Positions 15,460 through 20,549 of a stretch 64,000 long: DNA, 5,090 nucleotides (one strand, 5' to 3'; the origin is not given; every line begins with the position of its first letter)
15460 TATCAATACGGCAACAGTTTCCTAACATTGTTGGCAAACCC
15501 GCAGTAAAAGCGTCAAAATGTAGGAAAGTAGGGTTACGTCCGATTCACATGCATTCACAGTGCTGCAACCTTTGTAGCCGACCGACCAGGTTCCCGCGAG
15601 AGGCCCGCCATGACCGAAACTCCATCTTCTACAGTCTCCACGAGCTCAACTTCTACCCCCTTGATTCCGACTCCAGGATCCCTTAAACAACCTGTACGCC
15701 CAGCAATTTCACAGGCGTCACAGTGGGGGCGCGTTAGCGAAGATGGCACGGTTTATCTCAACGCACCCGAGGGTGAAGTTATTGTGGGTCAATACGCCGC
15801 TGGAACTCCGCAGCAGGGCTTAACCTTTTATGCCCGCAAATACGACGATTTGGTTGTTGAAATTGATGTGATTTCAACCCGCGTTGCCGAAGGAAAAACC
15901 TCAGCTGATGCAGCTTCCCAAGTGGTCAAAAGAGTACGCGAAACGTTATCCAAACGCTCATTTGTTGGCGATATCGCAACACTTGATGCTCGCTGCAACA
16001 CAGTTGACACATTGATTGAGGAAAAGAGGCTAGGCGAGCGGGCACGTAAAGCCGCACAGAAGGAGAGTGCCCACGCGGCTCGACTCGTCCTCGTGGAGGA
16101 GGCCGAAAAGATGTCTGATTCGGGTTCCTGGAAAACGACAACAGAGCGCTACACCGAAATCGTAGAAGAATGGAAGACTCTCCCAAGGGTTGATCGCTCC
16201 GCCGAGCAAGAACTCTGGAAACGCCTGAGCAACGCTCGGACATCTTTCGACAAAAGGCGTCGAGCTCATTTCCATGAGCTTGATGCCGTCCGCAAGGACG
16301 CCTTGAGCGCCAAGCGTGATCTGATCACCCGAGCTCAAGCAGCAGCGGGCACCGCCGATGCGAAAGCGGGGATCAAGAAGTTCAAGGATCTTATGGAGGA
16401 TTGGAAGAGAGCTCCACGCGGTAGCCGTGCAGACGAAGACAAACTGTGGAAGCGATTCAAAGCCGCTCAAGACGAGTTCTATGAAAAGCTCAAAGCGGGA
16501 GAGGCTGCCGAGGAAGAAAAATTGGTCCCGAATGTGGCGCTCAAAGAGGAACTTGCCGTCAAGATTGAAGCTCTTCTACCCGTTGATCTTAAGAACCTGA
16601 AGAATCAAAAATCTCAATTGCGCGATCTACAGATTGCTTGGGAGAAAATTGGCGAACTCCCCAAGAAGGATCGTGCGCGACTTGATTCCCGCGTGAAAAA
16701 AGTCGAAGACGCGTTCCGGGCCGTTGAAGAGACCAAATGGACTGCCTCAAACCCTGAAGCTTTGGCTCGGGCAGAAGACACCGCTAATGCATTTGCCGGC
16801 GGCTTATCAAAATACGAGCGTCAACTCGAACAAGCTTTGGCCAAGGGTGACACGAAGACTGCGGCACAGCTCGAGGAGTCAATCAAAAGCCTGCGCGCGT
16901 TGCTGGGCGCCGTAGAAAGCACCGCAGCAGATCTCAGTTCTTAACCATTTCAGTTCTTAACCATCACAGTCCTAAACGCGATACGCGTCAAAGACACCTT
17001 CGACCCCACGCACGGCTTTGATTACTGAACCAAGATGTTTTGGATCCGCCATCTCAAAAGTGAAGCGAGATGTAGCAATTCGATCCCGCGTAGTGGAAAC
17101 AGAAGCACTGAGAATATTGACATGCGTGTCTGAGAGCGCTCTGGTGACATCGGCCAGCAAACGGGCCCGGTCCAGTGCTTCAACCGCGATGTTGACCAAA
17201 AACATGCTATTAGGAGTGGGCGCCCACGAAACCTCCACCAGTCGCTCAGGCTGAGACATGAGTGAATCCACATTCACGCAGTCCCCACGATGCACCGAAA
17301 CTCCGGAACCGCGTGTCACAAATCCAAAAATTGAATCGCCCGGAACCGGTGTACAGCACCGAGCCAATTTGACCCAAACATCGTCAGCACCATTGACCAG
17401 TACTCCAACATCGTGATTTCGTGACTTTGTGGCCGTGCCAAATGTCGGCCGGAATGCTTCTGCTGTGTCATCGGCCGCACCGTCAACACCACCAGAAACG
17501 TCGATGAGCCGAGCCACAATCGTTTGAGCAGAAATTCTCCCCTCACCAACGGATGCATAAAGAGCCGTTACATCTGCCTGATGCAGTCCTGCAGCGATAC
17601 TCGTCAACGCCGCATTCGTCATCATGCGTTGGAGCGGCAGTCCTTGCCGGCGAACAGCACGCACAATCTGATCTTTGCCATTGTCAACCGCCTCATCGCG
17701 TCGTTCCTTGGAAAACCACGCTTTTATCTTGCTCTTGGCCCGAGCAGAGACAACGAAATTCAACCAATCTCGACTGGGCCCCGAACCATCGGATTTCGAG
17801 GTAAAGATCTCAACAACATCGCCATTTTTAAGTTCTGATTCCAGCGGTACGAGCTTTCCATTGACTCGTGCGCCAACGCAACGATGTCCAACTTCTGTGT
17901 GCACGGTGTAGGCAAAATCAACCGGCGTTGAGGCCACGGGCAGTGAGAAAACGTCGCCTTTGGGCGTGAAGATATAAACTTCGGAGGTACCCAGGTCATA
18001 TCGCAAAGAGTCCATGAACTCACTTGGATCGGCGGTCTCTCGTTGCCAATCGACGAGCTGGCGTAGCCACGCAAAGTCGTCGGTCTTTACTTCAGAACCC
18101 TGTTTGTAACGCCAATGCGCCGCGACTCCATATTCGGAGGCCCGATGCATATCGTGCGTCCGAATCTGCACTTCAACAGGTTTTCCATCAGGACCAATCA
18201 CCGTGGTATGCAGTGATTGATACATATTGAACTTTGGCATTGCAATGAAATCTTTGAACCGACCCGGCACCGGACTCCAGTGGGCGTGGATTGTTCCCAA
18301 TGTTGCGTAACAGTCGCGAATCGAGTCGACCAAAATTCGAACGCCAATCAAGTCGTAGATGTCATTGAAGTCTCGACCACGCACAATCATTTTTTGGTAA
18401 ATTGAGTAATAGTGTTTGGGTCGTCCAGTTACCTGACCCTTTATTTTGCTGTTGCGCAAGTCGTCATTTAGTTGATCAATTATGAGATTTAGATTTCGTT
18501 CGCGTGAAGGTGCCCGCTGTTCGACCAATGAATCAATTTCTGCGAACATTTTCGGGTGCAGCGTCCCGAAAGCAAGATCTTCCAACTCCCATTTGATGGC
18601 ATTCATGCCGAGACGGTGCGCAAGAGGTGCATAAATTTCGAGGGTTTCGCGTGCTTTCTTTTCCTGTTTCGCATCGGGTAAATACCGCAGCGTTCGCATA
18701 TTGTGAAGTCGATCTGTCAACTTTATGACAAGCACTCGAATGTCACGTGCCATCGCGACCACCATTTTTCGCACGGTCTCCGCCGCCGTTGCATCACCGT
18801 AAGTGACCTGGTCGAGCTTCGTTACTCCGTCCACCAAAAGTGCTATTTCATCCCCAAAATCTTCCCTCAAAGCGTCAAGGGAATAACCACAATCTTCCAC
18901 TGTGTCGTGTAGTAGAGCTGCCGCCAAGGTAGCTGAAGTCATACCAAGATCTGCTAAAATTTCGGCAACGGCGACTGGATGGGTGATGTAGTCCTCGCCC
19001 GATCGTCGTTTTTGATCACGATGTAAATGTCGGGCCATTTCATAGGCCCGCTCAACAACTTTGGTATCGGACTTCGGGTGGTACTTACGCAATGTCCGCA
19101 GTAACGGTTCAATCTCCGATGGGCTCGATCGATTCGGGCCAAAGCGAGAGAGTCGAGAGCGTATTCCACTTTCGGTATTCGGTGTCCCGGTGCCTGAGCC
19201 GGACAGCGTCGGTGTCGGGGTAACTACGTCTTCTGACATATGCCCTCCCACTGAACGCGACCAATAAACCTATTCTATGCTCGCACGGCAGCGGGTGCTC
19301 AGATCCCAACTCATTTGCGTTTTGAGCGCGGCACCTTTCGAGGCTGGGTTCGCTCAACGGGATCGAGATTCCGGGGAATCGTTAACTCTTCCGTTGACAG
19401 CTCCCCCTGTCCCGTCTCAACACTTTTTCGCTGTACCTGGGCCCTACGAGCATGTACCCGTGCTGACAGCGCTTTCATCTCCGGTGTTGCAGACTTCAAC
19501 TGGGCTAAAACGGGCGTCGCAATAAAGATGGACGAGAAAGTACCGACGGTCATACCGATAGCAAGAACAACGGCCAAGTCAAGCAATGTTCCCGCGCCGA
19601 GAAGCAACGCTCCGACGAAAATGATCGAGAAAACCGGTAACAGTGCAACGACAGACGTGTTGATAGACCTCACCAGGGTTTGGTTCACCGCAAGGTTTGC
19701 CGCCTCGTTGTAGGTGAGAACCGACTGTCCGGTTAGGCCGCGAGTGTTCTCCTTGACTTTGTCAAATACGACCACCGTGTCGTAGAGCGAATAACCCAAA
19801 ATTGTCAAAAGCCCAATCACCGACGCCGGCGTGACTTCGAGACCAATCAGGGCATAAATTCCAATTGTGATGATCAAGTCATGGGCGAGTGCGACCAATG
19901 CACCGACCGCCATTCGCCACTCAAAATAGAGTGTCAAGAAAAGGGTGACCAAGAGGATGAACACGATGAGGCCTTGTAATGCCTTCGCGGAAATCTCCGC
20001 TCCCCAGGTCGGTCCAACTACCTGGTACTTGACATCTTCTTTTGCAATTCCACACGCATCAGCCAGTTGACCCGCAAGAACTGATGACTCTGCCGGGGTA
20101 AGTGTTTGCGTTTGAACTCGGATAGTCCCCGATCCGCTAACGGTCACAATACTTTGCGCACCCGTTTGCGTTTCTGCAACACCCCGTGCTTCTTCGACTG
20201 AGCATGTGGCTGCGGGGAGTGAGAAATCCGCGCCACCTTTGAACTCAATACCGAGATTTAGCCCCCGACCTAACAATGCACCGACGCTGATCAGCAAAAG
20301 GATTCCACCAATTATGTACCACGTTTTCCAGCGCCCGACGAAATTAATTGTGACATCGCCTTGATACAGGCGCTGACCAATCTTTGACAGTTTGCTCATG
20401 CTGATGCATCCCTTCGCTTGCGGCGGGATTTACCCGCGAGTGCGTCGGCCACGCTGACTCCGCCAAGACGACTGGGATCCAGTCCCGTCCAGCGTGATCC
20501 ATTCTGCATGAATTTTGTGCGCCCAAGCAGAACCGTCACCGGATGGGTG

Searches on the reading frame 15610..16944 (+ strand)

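Call 82: search_protein_families(library=pfam, max_evalue=0.00001, proteins=[window:15610-16944:+])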
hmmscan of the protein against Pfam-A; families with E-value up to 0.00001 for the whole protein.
window:15610-16944:+ (444 aa): 1 family
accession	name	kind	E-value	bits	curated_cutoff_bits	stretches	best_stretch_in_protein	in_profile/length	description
PF03993.17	DUF349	-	4.8e-41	139.4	23.9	3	201-270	1-71/75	Domain of Unknown Function (DUF349)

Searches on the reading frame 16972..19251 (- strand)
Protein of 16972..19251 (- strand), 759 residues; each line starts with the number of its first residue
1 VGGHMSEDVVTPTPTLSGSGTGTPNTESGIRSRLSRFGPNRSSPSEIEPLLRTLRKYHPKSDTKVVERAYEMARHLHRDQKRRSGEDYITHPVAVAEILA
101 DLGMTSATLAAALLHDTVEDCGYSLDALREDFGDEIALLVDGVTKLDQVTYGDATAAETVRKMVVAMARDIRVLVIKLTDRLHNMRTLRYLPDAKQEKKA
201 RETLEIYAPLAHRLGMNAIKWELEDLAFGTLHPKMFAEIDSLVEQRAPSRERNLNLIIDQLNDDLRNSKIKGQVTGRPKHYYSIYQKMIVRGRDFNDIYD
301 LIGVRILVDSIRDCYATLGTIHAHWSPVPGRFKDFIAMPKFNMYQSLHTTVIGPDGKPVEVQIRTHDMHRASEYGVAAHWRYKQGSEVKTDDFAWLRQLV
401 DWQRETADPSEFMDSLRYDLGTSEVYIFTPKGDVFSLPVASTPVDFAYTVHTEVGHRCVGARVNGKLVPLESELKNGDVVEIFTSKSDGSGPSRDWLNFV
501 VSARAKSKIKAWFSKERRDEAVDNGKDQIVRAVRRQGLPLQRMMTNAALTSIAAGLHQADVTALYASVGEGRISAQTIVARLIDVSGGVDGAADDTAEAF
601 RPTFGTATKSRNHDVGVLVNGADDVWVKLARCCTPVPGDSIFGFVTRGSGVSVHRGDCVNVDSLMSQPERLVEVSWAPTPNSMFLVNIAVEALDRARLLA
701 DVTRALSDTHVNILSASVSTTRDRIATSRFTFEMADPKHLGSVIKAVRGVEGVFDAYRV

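Call 82: search_protein_families(library=pfam, max_evalue=0.00001, proteins=[window:16972-19251:-])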
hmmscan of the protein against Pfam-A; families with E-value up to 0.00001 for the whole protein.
window:16972-19251:- (759 aa): 7 families
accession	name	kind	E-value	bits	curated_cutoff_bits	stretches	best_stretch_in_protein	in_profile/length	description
PF13328.12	HD_4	-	9.1e-49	165.6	27.2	1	69-216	1-155/156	HD domain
PF04607.23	RelA_SpoT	-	3e-42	143.9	27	1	276-386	1-112/113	Region found in RelA / SpoT proteins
PF02824.27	TGS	-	3.8e-24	84.9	22.2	1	425-484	1-60/60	TGS domain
PF13291.12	ACT_4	-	1.7e-17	64.3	27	1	681-758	2-80/80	ACT domain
PF01842.31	ACT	-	1.2e-12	47.7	27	1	688-751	3-65/66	ACT domain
PF19296.4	RelA_AH_RIS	-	5.1e-09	36.9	23.8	1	498-663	2-177/185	RelA/SpoT, AH and RIS domains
PF01966.28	HD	-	5.2e-09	36.8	22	1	88-185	1-116/116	HD domain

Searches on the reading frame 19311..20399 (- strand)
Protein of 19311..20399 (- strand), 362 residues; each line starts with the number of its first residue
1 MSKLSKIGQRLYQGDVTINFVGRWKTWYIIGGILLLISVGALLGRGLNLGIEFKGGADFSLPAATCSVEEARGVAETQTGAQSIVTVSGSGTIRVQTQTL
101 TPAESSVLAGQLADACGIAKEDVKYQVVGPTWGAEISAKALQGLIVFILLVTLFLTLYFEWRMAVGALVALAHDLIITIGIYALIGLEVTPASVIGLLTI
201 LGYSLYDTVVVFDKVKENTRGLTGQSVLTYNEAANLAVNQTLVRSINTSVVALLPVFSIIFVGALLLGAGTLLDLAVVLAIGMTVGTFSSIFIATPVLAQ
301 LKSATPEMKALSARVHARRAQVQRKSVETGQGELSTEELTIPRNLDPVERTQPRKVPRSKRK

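Call 82: search_protein_families(library=pfam, max_evalue=0.00001, proteins=[window:19311-20399:-])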
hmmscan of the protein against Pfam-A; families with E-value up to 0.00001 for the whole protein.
window:19311-20399:- (362 aa): 1 family
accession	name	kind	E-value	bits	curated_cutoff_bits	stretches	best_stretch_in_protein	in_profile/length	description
PF02355.23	SecD_SecF_C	-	2.3e-55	187.4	20.5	1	119-302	12-187/189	Protein export membrane protein SecD/SecF, C-terminal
